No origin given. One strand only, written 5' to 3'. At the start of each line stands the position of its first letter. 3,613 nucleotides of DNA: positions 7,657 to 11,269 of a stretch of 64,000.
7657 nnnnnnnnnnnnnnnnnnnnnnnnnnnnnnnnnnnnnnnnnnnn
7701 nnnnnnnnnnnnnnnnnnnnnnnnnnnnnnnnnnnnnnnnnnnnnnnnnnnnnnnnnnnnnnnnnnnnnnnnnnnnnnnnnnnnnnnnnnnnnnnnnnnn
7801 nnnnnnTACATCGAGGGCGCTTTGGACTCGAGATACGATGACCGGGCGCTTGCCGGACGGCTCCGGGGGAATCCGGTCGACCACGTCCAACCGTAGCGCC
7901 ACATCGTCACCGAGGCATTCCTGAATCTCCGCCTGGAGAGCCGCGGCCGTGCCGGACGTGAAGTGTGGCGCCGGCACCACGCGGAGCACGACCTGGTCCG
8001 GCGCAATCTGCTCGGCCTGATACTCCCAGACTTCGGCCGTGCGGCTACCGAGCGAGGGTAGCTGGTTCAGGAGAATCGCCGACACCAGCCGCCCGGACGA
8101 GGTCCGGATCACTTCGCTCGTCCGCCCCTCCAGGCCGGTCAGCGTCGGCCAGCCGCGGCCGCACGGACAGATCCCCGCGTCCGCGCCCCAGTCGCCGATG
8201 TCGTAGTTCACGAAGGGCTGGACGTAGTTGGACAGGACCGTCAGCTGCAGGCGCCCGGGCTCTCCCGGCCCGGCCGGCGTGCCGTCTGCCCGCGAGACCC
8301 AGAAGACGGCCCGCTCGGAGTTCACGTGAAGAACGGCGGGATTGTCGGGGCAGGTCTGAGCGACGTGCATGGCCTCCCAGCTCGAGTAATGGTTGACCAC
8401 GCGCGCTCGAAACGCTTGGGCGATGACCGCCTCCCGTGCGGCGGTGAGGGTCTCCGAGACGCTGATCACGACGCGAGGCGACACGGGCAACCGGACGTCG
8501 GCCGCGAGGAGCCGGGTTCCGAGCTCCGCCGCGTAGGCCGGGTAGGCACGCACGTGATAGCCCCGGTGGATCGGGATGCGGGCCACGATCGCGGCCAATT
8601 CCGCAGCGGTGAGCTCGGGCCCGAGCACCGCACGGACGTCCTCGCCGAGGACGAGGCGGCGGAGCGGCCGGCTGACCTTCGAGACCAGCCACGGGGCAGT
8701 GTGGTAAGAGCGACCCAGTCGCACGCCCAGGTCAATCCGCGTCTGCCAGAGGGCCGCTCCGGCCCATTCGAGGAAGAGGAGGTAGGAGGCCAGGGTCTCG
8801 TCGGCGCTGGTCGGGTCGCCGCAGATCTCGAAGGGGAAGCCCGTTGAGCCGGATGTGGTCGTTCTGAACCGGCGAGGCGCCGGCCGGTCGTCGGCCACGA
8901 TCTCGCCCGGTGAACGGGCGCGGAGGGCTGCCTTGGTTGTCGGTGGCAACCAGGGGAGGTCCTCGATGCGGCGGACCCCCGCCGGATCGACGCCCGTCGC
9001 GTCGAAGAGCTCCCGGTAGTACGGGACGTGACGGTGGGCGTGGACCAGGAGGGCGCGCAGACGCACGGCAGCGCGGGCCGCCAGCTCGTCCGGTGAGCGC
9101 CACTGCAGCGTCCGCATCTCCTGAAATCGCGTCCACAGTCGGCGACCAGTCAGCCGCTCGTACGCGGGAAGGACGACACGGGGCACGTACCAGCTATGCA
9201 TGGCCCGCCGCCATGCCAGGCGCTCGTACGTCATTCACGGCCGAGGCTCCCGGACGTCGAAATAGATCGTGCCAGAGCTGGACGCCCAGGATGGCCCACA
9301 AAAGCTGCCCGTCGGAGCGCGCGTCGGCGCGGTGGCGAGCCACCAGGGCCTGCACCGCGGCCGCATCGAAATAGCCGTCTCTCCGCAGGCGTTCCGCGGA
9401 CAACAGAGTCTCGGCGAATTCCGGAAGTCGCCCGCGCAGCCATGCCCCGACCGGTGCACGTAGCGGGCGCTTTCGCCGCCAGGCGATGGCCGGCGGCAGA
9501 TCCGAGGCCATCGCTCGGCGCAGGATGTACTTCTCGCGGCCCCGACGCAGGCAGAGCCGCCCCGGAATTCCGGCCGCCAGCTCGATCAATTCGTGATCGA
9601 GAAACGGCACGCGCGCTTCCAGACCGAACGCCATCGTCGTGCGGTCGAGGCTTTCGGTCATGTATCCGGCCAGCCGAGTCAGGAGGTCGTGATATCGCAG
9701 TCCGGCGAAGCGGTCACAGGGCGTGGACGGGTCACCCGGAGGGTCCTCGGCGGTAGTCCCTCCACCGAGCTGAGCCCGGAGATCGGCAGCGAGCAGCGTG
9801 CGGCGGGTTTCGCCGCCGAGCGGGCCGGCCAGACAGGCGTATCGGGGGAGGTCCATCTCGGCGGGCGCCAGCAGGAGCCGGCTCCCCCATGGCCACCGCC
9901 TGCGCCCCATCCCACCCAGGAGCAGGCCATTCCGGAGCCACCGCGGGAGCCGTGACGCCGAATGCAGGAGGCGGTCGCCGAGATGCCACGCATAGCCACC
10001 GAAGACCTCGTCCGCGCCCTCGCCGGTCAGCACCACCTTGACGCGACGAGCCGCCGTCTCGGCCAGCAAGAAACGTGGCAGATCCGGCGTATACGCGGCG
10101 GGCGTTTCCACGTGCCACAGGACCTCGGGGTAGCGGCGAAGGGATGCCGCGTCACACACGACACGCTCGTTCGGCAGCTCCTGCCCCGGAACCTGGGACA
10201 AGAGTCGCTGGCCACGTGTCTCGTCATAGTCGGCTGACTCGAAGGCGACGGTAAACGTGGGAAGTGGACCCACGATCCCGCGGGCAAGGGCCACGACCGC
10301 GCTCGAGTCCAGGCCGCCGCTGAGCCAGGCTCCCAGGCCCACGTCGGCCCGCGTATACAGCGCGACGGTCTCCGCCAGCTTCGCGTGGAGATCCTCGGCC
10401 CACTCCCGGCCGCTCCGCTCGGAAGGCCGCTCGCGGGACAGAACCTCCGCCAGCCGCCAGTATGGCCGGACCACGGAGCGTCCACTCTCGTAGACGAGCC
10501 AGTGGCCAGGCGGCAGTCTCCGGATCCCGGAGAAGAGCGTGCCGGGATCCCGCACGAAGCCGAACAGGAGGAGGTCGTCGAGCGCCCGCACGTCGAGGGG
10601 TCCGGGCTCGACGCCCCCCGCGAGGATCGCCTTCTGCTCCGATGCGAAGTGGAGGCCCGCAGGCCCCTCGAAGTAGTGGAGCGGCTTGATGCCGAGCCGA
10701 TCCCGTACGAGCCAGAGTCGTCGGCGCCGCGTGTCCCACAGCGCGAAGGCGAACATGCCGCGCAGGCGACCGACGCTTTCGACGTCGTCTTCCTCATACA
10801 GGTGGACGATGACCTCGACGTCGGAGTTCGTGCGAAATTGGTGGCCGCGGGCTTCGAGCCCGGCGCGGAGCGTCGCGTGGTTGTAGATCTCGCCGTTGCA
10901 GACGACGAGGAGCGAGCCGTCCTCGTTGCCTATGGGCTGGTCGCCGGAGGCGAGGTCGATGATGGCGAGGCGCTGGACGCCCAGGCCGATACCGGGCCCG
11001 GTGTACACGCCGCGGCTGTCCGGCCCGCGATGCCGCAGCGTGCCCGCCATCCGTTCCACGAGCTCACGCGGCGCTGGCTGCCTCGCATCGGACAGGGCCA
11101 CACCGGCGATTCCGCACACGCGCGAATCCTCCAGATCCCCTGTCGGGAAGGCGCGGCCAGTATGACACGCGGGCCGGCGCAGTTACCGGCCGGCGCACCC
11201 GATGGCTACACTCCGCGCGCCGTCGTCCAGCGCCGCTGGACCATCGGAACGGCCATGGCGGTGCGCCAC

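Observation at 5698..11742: Compact, translationally coupled operon: AsnB-family glutamine amidotransferase + two paralogous PaaK/CapK/F390-synthetase-like adenylating ligases + GNAT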

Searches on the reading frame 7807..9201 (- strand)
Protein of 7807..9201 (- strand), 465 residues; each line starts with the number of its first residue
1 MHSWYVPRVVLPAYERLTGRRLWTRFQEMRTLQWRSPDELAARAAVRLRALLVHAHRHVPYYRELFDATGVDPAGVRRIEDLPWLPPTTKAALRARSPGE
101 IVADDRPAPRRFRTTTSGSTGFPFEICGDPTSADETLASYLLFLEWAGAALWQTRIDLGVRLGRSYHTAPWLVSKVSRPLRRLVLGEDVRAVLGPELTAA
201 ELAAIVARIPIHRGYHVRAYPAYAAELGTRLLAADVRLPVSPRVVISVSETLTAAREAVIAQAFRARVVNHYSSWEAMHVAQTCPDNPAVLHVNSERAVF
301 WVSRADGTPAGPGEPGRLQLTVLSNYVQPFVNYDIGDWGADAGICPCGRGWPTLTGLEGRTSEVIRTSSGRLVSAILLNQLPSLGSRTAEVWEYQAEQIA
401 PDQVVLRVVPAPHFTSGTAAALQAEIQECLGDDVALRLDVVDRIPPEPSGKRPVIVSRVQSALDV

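Call 7: search_protein_families(library=pfam, proteins=[window:7807-9201:-], max_evalue=0.01)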
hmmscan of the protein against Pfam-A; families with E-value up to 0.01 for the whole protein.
window:7807-9201:- (465 aa): 0 families

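Call 8: search_protein_families(library=ncbifam, proteins=[window:7807-9201:-], max_evalue=0.01)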
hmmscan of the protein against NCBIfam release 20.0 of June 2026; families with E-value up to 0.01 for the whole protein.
window:7807-9201:- (465 aa): 7 families
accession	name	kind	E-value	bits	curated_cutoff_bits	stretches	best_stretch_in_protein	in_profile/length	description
NF041878.1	paak_haloarch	equivalog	2e-20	72.8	700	2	35-123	8-95/427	phenylacetate--CoA ligase PaaK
NF045666.1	DVU1553_fam_AMP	equivalog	1.3e-15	57.3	300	1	35-360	18-330/331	DVU_1553 family AMP-dependent CoA ligase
NF053551.1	FlxY_rubin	equivalog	1.8e-15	56.6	520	2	260-413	222-375/424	flexirubin biosynthesis putative acyl-CoA ligase FlxY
TIGR02155.1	PA_CoA_ligase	equivalog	3.4e-12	45.6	646.3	1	36-124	4-91/422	phenylacetate--CoA ligase PaaK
NF041217.1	BagE_FevW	exception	4.2e-08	32.6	800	1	243-430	195-378/424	bagremycin/ferroverdin synthetase BagE/FevW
TIGR02304.1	aden_form_hyp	equivalog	6e-05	22.2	251.9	1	237-369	209-334/430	F390 synthetase-related protein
TIGR03335.1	F390_ftsA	equivalog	0.0033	16.2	458.7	0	39-99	13-73/445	coenzyme F390 synthetase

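Call 26: search_solved_structures(query=window:7807-9201:-, max_evalue=0.01)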
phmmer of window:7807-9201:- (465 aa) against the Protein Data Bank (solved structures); distinct sequences matched with E-value up to 0.01: 5.
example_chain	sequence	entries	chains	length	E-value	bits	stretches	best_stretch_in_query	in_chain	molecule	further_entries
4r1l_A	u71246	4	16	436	2.3e-13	52.7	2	41-128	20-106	Phenylacetate-coenzyme A ligase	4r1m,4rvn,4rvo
9s3l_A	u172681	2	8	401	6.7e-11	44.6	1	243-385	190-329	Phenylacetate-CoA ligase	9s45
2y4o_A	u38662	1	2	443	8e-11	44.3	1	31-126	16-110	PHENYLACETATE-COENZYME A LIGASE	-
2y27_A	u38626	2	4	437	2.8e-09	39.2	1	31-134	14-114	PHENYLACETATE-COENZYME A LIGASE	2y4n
6hdw_A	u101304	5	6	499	1.9e-05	26.6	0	46-98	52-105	2-hydroxyisobutyryl-CoA synthetase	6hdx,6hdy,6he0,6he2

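Call 57: search_protein_families(library=padloc, proteins=[window:7807-9201:-], max_evalue=0.01)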
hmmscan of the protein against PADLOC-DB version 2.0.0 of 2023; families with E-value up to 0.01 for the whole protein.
window:7807-9201:- (465 aa): 0 families

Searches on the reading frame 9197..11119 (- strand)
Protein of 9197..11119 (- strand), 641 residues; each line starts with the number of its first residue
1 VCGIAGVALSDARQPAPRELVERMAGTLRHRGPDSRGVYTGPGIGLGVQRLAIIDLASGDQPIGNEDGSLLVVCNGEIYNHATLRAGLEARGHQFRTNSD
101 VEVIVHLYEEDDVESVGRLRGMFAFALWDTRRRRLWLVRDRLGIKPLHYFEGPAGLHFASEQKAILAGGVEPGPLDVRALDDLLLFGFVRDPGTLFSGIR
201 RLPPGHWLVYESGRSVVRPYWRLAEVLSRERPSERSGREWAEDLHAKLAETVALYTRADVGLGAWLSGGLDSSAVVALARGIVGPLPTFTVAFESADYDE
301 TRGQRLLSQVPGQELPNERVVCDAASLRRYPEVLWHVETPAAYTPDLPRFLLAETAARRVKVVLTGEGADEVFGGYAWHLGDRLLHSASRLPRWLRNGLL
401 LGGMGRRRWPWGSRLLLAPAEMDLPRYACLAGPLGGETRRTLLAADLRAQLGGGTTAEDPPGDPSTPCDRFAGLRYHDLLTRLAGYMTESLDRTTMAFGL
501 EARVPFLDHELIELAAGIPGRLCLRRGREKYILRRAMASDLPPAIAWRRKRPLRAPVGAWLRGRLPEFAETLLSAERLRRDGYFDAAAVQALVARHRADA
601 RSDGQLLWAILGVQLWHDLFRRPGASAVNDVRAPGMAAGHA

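Call 7: search_protein_families(library=pfam, proteins=[window:9197-11119:-], max_evalue=0.01)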
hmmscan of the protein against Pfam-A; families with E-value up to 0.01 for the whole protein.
window:9197-11119:- (641 aa): 3 families
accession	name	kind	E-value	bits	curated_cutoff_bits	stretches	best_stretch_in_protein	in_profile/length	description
PF00733.27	Asn_synthase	-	2.6e-82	277.8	21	1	245-617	3-353/354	Asparagine synthase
PF13537.11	GATase_7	-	7.5e-43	145.9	25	1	49-167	2-123/123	Glutamine amidotransferase domain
PF13522.11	GATase_6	-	2.8e-35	121.6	27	1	33-161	1-130/130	Glutamine amidotransferase domain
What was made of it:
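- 9194..11119 (-): AsnB-family glutamine-hydrolysing amidotransferase, 641 aa. It has Cys2 as nucleophile, RLAIIDL, CNGEIYN, SDVEV, the PP-loop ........, and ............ Pfam GATase_7 and Asn_synthase (call 7).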

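Call 8: search_protein_families(library=ncbifam, proteins=[window:9197-11119:-], max_evalue=0.01)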
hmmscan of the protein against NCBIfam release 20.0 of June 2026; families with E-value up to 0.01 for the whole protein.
window:9197-11119:- (641 aa): 9 families
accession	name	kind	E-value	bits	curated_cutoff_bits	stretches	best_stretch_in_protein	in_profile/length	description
TIGR03108.1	eps_aminotran_1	hypoth_equivalog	1e-137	460.5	816.9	1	1-612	1-620/628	XrtA/PEP-CTERM system amidotransferase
TIGR01536.1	asn_synth_AEB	equivalog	7.4e-125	417.9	267.1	1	2-552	1-516/517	asparagine synthase (glutamine-hydrolyzing)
TIGR03104.1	trio_amidotrans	equivalog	8.2e-106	354.5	570.1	2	1-379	1-383/589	N-acetylglutaminylglutamine amidotransferase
NF006949.0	PRK09431.1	equivalog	1.4e-87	294.5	499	3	1-166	1-166/554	asparagine synthase B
NF033535.1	lass_lactam_cya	exception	2.5e-63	214.7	525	2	1-373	1-376/668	lasso peptide isopeptide bond-forming cyclase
NF033561.1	macrolact_Ik_Al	subfamily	4e-14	52.1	300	1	125-616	83-554/561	albusnodin/ikarugamycin family macrolactam cyclase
TIGR01134.1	purF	equivalog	3.8e-10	39.7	350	1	60-166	84-200/432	amidophosphoribosyltransferase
NF001484.0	PRK00331.1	subfamily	5e-10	38.4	381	1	62-132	87-167/601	isomerizing glutamine--fructose-6-phosphate transaminase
TIGR01135.1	glmS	equivalog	2.8e-09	36.1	418.05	1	65-166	89-198/607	glutamine--fructose-6-phosphate transaminase (isomerizing)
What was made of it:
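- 9194..11119 (-): TIGR01536 417.9 bits > 267.1; below cut-off for TIGR03108, TIGR03104, PRK09431 and the lasso cyclase model (call 8).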

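Call 30: find_homologous_proteins(query=window:9197-11119:-)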
Query window:9197-11119:- (641 aa): 8000 proteins with E <= 0.001 among 8000 candidates; the best 120 are listed.
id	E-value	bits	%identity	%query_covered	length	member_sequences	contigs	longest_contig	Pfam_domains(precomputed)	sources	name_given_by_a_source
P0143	0.0e+0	1397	100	96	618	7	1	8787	PF00733.28,PF13522.12,PF13537.12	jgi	jgi:asparagine synthase (glutamine-hydrolysing)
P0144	0.0e+0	1144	80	100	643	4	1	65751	PF00733.28,PF13522.12,PF13537.12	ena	-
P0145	0.0e+0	1099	78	99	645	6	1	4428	PF00733.28,PF13522.12,PF13537.12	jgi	jgi:asparagine synthase (glutamine-hydrolysing)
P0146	0.0e+0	1087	79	96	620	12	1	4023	PF00733.28,PF13522.12,PF13537.12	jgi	jgi:asparagine synthase (glutamine-hydrolysing)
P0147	0.0e+0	1052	78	96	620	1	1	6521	PF00733.28,PF13522.12,PF13537.12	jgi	jgi:asparagine synthase (glutamine-hydrolysing)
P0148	5.8e-292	988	71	100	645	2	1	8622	PF00733.28,PF13522.12,PF13537.12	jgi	jgi:asparagine synthase (glutamine-hydrolysing)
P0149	1.1e-289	981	71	97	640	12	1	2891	PF00733.28,PF13522.12,PF13537.12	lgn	-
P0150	4.4e-277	939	71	94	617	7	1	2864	PF00733.28,PF13522.12,PF13537.12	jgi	jgi:asparagine synthase (glutamine-hydrolysing)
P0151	1.1e-276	938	68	97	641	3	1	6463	PF00733.28,PF13522.12,PF13537.12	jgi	jgi:asparagine synthase (glutamine-hydrolysing)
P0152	4.0e-272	923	68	97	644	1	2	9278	PF00733.28,PF13522.12,PF13537.12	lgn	-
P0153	5.0e-229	780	62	97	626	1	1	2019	PF00733.28,PF13522.12,PF13537.12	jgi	jgi:asparagine synthase (glutamine-hydrolysing)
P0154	1.3e-227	776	61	94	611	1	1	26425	PF00733.28,PF13522.12,PF13537.12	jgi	jgi:asparagine synthase (glutamine-hydrolysing)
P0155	8.2e-226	770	59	99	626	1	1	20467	PF00733.28,PF13522.12,PF13537.12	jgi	jgi:asparagine synthase (glutamine-hydrolysing)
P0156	2.1e-224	765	60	98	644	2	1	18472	PF00733.28,PF13522.12,PF13537.12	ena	-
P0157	2.8e-224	765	60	98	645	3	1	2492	PF00733.28,PF13522.12,PF13537.12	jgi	jgi:asparagine synthase (glutamine-hydrolysing)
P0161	8.3e-219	746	60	97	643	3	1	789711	PF00733.28,PF13522.12,PF13537.12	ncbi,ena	-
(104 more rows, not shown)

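Call 31: find_encoding_contigs(protein=P0144, flank=10000, max_places=1)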
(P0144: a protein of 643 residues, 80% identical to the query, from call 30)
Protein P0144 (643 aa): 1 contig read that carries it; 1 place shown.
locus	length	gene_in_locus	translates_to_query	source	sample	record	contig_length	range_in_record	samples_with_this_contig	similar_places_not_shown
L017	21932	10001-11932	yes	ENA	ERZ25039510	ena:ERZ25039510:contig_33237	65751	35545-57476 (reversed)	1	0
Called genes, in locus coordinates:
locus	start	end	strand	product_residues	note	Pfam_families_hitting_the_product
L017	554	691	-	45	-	-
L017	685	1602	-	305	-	-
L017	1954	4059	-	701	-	PF00496:SBP_bac_5, PF19300:BPD_transp_1_N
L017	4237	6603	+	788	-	PF05378:Hydant_A_N, PF01968:Hydantoinase_A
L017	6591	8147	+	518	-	PF02538:Hydantoinase_B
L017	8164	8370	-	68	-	-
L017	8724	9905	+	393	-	-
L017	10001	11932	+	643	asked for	PF13522:GATase_6, PF13537:GATase_7, PF00733:Asn_synthase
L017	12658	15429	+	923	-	-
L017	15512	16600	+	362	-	PF01544:CorA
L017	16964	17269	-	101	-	-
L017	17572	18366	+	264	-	-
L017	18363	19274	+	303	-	-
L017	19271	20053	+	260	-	PF00378:ECH_1, PF16113:ECH_2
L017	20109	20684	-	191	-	PF00285:Citrate_synt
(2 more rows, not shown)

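Call 32: find_encoding_contigs(protein=P0161, flank=10000, max_places=1)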
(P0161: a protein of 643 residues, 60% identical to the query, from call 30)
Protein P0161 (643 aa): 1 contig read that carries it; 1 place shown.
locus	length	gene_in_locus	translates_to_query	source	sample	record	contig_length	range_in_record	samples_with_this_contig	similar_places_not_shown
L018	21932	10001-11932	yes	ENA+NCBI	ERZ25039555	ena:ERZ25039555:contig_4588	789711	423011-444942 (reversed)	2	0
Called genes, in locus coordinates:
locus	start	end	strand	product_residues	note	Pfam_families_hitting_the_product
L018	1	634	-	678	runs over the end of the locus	PF14559:TPR_19 (faint), PF13431:TPR_17 (faint), PF07719:TPR_2 (faint), PF13181:TPR_8 (faint), PF13414:TPR_11 (faint)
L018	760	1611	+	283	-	PF05175:MTS (weak), PF13489:Methyltransf_23, PF01209:Ubie_methyltran, PF13649:Methyltransf_25, PF13847:Methyltransf_31, PF08241:Methyltransf_11, PF08242:Methyltransf_12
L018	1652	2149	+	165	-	PF12973:Cupin_7 (weak), PF14499:DUF4437, PF07883:Cupin_2 (faint)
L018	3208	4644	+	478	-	PF01734:Patatin, PF01735:PLA2_B (weak)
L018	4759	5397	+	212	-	PF00230:MIP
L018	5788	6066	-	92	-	-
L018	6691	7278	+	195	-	PF04011:LemA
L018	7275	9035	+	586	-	PF09972:DUF2207, PF20990:DUF2207_C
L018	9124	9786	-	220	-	PF03458:Gly_transporter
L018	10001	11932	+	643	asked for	PF13522:GATase_6, PF13537:GATase_7, PF00733:Asn_synthase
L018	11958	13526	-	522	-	-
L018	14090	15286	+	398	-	PF02746:MR_MLE_N, PF13378:MR_MLE_C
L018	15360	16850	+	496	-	PF01547:SBP_bac_1, PF13416:SBP_bac_8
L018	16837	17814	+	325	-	PF00528:BPD_transp_1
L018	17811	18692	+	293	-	PF00528:BPD_transp_1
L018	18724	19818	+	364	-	PF00005:ABC_tran, PF13304:AAA_21 (faint), PF17912:OB_MalK (weak), PF08402:TOBE_2, PF03459:TOBE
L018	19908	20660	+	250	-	PF03737:RraA-like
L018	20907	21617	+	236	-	-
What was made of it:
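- AsnB homologues of 60% identity also stand alone (L018, call 32), so the cassette copy could simply supply asparagine.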

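Call 57: search_protein_families(library=padloc, proteins=[window:9197-11119:-], max_evalue=0.01)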
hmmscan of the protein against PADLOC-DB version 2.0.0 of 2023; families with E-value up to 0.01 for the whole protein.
window:9197-11119:- (641 aa): 0 families

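Call 59: search_solved_structures(query=window:9197-11119:-, max_evalue=1e-10, show_alignments=1)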
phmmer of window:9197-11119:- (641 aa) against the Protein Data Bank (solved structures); distinct sequences matched with E-value up to 1e-10: 6.
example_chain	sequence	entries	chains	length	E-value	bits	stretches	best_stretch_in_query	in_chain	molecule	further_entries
7ylz_A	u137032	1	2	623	1.5e-55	192.1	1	1-574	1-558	hydroxyamidotransferase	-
1ct9_A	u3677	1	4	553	2.1e-49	171.7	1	23-166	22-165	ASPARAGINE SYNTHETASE B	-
6gq3_A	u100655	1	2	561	6.5e-30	107.3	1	26-151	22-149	Asparagine synthetase [glutamine-hydrolyzing]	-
8sue_A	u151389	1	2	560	7.4e-30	107.1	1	27-151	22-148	Asparagine synthetase [glutamine-hydrolyzing]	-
9b6c_A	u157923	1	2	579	4.2e-29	104.7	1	27-151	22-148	Asparagine synthetase [glutamine-hydrolyzing]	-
1jgt_A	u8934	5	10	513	8e-12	47.5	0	72-384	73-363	BETA-LACTAM SYNTHETASE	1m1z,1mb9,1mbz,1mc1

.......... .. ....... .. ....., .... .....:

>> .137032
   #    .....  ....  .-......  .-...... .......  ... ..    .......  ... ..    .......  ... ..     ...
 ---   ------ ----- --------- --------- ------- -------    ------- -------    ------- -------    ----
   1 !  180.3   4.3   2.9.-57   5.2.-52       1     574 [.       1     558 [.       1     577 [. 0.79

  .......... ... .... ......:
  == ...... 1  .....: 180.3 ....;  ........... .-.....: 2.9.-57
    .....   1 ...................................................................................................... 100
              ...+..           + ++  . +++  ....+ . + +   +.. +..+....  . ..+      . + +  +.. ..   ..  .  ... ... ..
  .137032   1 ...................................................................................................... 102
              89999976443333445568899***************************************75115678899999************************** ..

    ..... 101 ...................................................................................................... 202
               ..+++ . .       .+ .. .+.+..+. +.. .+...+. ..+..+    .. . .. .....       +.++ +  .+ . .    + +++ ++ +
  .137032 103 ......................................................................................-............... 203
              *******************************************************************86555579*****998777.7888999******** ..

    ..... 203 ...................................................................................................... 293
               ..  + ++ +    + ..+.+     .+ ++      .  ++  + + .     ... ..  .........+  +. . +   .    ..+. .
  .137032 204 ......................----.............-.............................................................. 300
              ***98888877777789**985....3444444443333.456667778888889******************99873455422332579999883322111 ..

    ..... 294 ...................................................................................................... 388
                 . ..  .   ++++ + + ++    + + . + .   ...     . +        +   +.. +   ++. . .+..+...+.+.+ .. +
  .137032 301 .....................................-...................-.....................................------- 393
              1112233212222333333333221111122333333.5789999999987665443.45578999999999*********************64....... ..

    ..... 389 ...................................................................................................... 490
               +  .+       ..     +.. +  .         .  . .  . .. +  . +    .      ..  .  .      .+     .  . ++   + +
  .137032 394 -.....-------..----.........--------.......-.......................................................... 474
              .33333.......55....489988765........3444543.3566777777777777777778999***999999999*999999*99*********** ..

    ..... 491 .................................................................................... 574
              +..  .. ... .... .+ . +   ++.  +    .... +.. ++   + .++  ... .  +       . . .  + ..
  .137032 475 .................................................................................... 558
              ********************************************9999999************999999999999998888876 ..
